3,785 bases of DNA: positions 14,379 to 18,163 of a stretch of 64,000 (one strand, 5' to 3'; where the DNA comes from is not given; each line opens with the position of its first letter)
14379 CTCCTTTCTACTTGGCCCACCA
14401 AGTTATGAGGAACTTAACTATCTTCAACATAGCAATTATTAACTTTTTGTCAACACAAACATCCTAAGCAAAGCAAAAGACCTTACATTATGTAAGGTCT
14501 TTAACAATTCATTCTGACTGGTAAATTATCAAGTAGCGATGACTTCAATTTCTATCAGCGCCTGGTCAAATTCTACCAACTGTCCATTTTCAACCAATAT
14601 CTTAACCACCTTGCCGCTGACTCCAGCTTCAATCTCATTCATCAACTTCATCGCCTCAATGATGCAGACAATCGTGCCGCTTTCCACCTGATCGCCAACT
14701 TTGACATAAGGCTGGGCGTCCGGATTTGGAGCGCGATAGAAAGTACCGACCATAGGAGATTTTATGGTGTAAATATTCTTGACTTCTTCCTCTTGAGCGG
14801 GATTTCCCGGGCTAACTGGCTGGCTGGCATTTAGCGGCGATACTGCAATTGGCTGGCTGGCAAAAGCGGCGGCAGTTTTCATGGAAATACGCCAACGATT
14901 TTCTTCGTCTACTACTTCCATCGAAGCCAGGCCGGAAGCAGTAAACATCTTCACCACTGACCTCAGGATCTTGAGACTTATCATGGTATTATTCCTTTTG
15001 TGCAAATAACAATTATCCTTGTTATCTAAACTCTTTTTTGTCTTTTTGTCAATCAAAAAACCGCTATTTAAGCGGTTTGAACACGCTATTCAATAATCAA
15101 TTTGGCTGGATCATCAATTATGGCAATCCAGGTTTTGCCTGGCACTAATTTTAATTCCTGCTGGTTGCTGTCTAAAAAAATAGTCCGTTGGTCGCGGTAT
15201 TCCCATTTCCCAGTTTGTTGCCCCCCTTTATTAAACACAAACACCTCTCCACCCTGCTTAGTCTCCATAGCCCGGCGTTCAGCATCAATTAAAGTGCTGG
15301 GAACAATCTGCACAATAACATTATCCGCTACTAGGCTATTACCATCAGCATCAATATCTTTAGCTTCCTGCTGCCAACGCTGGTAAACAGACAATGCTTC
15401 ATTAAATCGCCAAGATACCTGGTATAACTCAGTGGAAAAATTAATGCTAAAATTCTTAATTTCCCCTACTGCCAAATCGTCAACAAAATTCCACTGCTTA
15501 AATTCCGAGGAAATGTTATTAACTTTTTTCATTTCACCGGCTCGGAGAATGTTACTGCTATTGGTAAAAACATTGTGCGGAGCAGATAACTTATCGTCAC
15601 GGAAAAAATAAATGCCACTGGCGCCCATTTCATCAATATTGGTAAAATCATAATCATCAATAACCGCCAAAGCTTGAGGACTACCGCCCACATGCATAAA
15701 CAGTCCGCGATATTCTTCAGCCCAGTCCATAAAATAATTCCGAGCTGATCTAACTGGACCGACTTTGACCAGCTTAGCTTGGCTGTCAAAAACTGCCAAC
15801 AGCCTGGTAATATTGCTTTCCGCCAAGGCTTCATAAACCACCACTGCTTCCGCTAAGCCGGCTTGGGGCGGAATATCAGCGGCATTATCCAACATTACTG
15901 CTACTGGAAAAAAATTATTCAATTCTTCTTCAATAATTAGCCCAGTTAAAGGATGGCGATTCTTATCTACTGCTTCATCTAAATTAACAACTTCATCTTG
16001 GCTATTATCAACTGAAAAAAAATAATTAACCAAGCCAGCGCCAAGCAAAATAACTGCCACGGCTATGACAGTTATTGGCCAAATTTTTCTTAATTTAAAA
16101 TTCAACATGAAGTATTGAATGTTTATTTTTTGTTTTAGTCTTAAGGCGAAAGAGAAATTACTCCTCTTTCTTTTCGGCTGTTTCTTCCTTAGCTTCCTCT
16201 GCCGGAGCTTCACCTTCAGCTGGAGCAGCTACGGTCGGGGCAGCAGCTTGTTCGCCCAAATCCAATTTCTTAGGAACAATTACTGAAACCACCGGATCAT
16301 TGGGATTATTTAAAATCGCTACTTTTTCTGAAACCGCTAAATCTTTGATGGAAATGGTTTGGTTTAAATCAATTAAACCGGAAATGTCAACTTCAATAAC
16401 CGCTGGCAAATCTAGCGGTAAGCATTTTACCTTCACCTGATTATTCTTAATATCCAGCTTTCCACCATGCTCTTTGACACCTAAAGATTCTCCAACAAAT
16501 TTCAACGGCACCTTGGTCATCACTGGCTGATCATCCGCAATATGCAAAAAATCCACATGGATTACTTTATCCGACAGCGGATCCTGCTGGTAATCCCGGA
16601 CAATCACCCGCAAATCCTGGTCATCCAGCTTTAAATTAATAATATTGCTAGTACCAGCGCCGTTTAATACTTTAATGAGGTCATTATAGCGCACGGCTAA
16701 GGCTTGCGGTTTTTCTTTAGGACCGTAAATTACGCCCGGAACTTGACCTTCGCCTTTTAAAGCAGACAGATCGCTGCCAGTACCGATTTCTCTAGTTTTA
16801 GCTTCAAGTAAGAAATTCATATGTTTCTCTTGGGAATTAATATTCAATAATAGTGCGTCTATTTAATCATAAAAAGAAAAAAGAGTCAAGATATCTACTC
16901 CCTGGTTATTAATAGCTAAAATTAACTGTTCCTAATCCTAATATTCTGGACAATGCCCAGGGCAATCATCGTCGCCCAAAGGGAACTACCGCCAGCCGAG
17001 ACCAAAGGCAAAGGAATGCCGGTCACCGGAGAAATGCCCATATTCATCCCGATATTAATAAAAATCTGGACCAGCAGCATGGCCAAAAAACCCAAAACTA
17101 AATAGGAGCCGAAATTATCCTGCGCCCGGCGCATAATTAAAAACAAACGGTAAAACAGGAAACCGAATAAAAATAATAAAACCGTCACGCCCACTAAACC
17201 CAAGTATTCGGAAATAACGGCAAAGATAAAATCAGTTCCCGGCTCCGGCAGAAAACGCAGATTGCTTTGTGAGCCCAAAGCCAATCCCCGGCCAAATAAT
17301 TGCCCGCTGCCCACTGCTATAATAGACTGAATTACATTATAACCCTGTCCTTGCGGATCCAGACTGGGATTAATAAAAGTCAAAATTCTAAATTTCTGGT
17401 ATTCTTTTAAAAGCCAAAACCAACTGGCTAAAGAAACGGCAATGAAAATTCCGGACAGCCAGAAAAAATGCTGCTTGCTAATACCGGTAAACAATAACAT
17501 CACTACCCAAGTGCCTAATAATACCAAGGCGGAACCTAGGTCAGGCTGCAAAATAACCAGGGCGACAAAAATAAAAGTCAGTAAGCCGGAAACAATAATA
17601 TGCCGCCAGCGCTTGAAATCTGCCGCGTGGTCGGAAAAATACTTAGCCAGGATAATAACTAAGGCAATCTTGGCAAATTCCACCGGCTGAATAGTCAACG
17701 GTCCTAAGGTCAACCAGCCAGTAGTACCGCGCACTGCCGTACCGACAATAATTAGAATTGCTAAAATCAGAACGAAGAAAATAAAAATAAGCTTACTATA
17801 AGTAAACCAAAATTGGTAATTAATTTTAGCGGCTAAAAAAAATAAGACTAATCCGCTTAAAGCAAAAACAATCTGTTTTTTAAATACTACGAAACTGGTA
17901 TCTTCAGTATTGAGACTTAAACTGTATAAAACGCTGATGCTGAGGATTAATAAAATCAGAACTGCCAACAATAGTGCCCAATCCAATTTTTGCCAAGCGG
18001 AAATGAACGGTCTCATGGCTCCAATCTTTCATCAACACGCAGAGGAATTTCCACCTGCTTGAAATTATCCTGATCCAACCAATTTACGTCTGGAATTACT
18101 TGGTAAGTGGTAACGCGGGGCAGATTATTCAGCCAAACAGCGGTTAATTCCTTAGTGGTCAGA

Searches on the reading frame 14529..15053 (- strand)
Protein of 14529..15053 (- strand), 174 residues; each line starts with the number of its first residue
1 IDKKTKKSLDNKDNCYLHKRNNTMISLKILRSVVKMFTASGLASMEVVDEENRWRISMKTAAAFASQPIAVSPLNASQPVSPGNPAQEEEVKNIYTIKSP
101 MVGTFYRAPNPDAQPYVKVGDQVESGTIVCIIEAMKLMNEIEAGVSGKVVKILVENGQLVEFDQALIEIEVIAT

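Call 88: search_protein_families(library=pfam, proteins=[window:14529-15053:-], max_evalue=0.00001)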
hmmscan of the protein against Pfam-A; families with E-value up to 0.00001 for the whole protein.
window:14529-15053:- (174 aa): 2 families
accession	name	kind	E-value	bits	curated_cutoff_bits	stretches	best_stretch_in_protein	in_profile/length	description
PF00364.28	Biotin_lipoyl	-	1.2e-23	83.2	22.1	1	96-169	2-73/73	Biotin-requiring enzyme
PF13533.13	Biotin_lipoyl_2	-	5.3e-07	29.8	29.8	0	141-170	3-32/32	Biotin-lipoyl like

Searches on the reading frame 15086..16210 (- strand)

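Call 88: search_protein_families(library=pfam, proteins=[window:15086-16210:-], max_evalue=0.00001)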
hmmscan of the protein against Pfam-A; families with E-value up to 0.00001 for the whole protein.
window:15086-16210:- (374 aa): 2 families
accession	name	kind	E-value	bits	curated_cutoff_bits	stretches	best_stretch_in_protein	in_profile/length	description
PF11258.13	DUF3048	-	1.8e-40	138.9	25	1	88-229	1-146/148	Protein of unknown function (DUF3048) N-terminal domain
PF17479.7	DUF3048_C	-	2.4e-20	73.5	25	1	256-362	3-114/114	Protein of unknown function (DUF3048) C-terminal domain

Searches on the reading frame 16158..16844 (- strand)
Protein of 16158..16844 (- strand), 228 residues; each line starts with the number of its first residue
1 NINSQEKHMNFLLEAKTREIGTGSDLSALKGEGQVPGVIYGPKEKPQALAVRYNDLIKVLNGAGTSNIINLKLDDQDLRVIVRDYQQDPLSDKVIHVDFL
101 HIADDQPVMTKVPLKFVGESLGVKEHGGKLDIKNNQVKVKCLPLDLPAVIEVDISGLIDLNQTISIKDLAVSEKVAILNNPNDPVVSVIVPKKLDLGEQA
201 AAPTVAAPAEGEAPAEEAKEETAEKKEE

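Call 88: search_protein_families(library=pfam, proteins=[window:16158-16844:-], max_evalue=0.00001)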
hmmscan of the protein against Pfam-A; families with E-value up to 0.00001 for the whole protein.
window:16158-16844:- (228 aa): 2 families
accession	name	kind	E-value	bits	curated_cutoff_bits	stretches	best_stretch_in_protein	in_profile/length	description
PF14693.11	Ribosomal_TL5_C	-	3.3e-22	79.1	27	1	108-192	2-84/84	Ribosomal protein TL5, C-terminal domain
PF01386.24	Ribosomal_L25p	-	1e-20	74.4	23.6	1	13-99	1-82/82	Ribosomal L25p family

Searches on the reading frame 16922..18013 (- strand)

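Call 89: search_protein_families(library=pfam, proteins=[window:16922-18013:-], max_evalue=0.00001)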
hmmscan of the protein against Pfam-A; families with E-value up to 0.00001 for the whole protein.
window:16922-18013:- (363 aa): 1 family
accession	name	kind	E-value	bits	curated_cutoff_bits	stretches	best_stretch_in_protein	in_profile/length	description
PF01098.24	FTSW_RODA_SPOVE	-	4.8e-97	325.6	26.4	1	13-360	6-352/356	Cell cycle protein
